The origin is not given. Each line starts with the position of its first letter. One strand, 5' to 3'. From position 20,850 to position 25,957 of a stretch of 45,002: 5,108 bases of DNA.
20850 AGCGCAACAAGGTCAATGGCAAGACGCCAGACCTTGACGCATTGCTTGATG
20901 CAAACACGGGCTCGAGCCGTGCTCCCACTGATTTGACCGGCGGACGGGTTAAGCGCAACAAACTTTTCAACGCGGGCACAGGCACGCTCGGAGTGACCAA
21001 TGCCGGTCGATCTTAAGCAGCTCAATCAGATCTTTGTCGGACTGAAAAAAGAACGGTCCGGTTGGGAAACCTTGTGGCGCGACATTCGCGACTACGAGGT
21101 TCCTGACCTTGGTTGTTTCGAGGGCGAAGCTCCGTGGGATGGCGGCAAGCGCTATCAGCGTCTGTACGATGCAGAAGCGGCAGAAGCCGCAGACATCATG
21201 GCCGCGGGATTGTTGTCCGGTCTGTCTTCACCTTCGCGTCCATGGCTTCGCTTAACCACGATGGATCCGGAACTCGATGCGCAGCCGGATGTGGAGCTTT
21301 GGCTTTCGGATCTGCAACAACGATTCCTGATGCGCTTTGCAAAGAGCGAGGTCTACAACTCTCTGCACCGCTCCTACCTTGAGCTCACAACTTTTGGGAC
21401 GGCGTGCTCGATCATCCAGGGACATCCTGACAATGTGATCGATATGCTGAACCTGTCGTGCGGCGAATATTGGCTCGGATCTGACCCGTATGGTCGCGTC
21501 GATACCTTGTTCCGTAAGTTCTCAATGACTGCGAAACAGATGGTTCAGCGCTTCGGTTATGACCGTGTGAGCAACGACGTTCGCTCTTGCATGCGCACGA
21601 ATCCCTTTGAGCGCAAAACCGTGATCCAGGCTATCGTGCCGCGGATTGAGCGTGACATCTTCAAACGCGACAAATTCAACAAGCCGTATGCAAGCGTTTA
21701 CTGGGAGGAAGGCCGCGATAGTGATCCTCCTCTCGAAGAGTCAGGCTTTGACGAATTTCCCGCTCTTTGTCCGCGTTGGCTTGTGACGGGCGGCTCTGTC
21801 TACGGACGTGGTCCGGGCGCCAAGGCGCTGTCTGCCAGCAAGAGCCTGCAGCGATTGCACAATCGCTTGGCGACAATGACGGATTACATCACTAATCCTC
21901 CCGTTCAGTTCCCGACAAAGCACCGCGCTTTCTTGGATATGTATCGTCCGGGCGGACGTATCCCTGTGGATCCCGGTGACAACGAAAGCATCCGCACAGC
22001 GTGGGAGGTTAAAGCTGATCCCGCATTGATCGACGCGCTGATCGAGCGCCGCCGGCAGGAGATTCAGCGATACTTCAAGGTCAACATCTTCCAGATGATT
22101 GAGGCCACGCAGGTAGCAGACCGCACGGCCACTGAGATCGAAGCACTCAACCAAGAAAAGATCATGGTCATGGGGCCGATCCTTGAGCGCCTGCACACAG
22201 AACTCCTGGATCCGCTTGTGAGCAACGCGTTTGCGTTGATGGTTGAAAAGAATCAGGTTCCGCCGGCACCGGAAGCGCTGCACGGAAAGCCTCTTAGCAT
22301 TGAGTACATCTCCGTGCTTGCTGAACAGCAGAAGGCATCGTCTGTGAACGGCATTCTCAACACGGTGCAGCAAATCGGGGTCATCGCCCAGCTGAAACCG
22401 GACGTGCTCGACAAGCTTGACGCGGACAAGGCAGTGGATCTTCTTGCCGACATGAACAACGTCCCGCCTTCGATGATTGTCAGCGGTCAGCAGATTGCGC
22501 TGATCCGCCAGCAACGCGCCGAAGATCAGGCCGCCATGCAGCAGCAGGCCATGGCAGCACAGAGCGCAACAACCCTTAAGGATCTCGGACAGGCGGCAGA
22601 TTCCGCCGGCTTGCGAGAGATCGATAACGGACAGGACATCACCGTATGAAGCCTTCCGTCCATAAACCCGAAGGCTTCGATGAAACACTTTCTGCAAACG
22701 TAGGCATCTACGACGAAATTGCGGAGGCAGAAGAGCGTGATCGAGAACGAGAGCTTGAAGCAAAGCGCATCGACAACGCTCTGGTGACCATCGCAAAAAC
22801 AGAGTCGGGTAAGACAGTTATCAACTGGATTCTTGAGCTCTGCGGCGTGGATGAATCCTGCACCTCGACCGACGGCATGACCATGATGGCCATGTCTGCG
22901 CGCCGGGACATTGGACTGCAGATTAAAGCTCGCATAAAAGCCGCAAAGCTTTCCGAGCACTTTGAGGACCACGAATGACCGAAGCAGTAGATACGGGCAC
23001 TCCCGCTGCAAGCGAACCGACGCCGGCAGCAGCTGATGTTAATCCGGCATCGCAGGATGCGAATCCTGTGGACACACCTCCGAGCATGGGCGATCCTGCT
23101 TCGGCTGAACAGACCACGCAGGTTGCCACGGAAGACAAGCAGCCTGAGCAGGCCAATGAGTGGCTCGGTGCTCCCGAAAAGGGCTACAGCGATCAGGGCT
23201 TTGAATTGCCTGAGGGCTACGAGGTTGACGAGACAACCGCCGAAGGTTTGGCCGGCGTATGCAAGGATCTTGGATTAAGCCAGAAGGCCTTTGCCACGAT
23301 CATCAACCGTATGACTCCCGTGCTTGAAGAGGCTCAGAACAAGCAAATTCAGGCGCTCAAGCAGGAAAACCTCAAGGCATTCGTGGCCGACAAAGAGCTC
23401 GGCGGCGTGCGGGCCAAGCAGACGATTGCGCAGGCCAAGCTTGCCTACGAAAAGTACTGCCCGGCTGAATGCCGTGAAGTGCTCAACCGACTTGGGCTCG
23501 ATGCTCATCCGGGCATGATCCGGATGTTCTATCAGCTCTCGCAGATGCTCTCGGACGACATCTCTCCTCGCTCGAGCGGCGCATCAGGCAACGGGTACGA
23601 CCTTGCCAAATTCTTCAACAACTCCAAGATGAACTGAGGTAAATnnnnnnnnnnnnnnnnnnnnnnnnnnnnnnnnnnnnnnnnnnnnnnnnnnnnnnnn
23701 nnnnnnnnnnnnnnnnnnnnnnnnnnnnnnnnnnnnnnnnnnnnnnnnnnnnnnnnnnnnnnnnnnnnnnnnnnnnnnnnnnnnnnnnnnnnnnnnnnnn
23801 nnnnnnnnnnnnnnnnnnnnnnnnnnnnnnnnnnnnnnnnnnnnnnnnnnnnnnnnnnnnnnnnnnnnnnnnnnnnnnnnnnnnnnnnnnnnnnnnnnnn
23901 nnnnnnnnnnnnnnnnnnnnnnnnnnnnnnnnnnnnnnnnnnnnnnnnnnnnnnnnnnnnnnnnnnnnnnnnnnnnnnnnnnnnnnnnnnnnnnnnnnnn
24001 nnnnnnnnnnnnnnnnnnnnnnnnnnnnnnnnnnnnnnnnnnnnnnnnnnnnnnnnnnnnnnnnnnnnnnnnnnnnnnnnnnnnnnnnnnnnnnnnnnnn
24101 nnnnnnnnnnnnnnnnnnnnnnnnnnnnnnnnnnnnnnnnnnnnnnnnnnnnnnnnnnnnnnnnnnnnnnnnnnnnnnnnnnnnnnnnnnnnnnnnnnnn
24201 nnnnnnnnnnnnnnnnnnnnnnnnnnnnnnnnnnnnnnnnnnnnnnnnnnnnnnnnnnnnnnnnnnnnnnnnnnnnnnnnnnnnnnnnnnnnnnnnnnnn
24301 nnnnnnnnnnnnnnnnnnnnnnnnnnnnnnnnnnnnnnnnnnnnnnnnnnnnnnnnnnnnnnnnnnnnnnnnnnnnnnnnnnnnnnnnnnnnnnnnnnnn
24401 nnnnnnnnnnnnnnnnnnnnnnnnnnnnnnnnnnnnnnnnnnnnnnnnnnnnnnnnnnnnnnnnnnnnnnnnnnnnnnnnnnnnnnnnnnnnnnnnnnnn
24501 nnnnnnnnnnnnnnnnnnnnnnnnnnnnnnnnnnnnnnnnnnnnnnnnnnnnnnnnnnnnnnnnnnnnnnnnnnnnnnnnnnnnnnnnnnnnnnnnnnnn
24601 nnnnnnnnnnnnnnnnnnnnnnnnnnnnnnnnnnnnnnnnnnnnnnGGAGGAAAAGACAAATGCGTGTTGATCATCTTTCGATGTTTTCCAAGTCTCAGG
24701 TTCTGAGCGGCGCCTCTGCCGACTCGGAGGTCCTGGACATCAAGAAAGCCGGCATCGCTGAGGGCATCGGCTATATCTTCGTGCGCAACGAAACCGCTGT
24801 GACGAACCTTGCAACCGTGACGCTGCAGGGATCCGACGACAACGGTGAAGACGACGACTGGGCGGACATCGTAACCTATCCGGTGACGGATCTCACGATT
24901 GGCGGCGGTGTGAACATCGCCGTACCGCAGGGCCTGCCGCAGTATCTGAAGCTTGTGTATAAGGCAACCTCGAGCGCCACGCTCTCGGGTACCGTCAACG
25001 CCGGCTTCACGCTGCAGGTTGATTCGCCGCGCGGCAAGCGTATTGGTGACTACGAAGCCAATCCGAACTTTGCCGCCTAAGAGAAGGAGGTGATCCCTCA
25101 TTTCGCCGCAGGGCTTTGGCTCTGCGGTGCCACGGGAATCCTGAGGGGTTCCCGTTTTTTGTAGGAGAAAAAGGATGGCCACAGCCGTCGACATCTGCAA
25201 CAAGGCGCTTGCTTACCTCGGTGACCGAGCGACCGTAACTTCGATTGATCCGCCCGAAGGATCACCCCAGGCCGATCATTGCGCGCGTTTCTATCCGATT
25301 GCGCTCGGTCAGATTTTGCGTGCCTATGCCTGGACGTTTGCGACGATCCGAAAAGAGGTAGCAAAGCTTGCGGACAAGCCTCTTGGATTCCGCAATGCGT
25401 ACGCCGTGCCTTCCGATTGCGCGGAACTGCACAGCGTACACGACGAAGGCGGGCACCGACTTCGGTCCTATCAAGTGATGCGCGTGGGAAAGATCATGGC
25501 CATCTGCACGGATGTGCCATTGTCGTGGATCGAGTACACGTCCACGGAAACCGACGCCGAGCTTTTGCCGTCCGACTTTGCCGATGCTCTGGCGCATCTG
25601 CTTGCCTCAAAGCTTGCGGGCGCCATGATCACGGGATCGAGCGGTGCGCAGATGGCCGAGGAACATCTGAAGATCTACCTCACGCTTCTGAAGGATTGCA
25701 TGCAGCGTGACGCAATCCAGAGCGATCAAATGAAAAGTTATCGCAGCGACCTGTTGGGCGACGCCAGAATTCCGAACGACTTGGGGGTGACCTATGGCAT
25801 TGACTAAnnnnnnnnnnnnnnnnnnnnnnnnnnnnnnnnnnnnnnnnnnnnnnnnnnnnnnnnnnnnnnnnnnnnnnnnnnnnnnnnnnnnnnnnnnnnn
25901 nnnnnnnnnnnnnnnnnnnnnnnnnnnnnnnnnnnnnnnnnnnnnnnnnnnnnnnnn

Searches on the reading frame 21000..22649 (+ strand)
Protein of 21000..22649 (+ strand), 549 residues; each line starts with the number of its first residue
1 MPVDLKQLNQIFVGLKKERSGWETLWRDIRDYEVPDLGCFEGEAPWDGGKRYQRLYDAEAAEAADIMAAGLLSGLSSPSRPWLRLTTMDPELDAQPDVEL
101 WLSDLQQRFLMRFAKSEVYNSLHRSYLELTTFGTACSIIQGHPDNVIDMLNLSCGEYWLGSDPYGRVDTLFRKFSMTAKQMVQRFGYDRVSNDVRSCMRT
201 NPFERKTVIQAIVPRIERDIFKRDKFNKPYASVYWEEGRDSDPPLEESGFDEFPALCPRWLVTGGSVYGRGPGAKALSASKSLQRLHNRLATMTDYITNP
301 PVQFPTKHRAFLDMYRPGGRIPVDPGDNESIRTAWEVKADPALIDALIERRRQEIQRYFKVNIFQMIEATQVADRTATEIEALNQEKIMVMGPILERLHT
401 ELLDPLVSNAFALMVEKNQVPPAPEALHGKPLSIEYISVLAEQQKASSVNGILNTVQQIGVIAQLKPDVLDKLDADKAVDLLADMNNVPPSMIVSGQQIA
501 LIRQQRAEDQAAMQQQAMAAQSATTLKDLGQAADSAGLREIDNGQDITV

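Call 29: search_protein_families(library=phrogs, max_evalue=0.00001, proteins=[window:21000-22649:+])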
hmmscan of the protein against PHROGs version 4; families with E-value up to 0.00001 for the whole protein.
window:21000-22649:+ (549 aa): 4 families
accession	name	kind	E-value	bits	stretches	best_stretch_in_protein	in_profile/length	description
phrog_332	-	connector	5.6e-146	488.1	1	5-535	11-547/560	head-tail adaptor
phrog_21528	-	unknown function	2.9e-44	152.2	1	14-217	12-218/224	-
phrog_21643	-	unknown function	9.1e-41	140.7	1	318-533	39-254/268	-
phrog_449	-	connector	2.9e-26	93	1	7-527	7-509/520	head-tail adaptor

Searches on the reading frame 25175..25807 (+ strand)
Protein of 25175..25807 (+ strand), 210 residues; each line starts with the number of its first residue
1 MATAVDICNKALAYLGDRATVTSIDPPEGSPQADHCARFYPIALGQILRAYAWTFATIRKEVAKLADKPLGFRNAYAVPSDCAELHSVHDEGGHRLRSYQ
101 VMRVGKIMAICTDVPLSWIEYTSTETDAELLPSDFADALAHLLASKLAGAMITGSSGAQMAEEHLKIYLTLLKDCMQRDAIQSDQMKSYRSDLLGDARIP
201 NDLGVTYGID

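Call 30: search_protein_families(library=phrogs, max_evalue=0.00001, proteins=[window:25175-25807:+])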
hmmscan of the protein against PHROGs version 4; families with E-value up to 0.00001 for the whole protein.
window:25175-25807:+ (210 aa): 2 families
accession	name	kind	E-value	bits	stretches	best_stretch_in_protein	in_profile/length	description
phrog_394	-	tail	2.5e-36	126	1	1-194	1-185/190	tail protein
phrog_9239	-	tail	1.3e-09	38.1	1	1-198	1-188/741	tail tubular protein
